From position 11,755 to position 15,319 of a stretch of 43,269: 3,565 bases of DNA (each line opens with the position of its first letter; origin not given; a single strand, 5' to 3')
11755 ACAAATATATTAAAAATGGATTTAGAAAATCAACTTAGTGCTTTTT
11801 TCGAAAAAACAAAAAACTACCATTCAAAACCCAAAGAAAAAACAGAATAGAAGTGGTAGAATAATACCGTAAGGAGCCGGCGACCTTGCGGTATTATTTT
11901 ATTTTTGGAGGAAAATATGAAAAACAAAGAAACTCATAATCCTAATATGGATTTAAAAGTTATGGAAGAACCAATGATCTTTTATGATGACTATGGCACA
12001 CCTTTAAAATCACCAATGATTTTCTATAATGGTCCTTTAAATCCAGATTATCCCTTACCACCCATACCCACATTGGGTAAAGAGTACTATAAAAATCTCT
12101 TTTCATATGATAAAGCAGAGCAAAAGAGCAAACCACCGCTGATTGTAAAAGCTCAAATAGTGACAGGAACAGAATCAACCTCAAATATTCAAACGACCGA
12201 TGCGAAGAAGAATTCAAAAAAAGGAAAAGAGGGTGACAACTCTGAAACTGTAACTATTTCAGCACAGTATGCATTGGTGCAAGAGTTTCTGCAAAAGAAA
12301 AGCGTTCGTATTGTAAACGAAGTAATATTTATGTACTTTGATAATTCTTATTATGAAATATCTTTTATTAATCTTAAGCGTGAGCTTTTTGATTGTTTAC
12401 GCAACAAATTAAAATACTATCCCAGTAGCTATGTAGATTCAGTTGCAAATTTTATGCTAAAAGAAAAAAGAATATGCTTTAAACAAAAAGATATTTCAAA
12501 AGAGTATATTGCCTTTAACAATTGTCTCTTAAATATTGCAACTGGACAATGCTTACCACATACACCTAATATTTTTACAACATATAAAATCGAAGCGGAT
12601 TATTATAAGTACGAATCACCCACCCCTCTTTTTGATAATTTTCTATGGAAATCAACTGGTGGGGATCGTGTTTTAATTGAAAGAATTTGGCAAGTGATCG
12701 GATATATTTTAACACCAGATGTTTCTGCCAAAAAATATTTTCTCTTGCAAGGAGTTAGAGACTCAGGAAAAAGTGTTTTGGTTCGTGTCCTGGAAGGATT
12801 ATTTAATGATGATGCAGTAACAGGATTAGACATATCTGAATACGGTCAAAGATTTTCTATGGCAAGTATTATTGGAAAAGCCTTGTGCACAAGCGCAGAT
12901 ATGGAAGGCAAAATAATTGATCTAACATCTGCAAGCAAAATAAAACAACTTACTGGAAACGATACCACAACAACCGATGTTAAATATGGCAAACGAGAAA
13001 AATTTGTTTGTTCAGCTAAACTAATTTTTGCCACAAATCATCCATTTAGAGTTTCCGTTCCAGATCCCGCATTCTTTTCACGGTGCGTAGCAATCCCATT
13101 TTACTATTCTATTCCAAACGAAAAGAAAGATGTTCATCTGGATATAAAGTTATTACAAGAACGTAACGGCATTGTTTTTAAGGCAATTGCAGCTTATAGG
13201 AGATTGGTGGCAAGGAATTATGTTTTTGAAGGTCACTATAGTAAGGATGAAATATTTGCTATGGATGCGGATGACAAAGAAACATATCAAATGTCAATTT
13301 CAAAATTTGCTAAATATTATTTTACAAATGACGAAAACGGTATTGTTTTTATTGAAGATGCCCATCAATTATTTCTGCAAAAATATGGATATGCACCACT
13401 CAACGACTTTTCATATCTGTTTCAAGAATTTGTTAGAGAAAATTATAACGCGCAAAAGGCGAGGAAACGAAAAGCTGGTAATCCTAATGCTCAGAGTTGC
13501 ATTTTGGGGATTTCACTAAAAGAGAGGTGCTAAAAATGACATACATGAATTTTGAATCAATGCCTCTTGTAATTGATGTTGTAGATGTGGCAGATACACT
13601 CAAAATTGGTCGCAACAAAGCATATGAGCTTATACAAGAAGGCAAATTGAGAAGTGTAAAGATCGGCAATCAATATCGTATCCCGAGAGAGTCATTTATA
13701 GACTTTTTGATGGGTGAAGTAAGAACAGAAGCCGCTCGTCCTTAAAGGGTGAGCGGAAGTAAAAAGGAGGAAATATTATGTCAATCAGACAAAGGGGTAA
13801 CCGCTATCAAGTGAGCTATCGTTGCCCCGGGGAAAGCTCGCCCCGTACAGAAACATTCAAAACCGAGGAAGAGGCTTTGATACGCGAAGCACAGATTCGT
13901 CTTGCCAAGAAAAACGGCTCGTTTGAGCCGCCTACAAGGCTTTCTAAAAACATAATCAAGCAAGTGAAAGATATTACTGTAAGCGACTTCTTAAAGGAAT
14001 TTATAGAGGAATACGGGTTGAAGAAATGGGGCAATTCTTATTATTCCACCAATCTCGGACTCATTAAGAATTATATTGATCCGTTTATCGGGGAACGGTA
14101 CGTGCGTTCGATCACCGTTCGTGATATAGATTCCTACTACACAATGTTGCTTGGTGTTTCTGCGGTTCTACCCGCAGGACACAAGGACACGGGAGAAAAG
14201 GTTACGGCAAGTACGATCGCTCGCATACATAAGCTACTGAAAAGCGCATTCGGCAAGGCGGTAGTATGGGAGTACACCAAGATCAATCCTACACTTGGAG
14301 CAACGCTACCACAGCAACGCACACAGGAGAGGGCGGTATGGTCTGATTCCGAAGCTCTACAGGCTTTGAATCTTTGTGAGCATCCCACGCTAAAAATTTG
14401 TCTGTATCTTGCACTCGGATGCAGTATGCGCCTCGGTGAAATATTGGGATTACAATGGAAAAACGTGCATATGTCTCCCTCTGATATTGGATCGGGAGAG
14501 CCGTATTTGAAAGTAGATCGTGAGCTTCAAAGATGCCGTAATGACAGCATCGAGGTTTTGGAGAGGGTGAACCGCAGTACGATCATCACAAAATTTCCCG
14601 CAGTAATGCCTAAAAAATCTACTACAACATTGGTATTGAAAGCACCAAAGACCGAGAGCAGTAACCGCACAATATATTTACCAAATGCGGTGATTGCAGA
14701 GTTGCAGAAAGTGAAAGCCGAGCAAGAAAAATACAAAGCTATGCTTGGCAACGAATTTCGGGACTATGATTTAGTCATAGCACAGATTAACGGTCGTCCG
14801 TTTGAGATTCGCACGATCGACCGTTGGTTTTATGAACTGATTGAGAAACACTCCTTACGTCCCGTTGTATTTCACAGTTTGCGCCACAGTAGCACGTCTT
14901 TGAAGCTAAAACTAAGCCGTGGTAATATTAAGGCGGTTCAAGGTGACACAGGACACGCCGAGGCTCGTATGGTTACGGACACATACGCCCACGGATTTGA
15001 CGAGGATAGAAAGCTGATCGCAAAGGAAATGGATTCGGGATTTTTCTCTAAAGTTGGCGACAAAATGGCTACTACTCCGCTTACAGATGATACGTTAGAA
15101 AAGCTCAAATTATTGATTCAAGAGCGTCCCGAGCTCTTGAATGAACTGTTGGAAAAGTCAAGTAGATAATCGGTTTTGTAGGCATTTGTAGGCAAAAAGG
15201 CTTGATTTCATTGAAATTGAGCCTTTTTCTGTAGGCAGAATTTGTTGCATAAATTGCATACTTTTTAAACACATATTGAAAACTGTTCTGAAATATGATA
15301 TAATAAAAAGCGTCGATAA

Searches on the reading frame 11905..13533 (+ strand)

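Call 37: search_protein_families(library=pfam, proteins=[window:11905-13533:+], max_evalue=0.001)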
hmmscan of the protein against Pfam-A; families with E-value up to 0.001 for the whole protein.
window:11905-13533:+ (542 aa): 2 families
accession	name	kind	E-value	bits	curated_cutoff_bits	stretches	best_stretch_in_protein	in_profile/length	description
PF19263.5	DUF5906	-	2.5e-12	47.9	27.6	1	281-382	1-104/114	Family of unknown function (DUF5906)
PF08706.16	D5_N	-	8.1e-08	33.1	22.4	1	132-247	11-140/145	D5 N terminal like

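Call 61: search_protein_families(library=padloc, proteins=[window:11905-13533:+], max_evalue=0.001)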
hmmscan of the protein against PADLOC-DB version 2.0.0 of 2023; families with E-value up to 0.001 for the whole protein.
window:11905-13533:+ (542 aa): 0 families

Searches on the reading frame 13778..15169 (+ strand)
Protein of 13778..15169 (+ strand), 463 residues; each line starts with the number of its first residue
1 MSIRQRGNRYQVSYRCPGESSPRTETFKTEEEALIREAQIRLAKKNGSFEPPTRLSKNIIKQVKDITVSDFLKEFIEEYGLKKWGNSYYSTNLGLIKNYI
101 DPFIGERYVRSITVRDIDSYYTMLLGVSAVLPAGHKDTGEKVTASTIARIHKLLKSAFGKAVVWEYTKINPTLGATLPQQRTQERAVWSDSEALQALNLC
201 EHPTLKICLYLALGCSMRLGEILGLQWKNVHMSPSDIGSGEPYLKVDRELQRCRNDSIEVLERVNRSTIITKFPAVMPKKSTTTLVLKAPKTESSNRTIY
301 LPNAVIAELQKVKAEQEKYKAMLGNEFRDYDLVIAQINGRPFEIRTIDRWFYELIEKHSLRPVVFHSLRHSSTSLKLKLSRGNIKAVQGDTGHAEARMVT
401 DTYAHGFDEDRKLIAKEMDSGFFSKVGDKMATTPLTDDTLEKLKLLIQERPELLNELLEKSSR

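Call 37: search_protein_families(library=pfam, proteins=[window:13778-15169:+], max_evalue=0.001)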
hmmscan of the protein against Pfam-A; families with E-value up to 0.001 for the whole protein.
window:13778-15169:+ (463 aa): 3 families
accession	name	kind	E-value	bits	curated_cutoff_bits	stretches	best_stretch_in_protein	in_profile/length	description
PF00589.27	Phage_integrase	-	1.4e-11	44.9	27.1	1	313-407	83-169/172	Phage integrase family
PF14659.12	Phage_int_SAM_3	-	3.9e-08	33.8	22.6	1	67-122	1-55/58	Phage integrase, N-terminal SAM-like domain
PF13102.12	Phage_int_SAM_5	-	0.00074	20.3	22.3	0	67-171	1-92/98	Phage integrase SAM-like domain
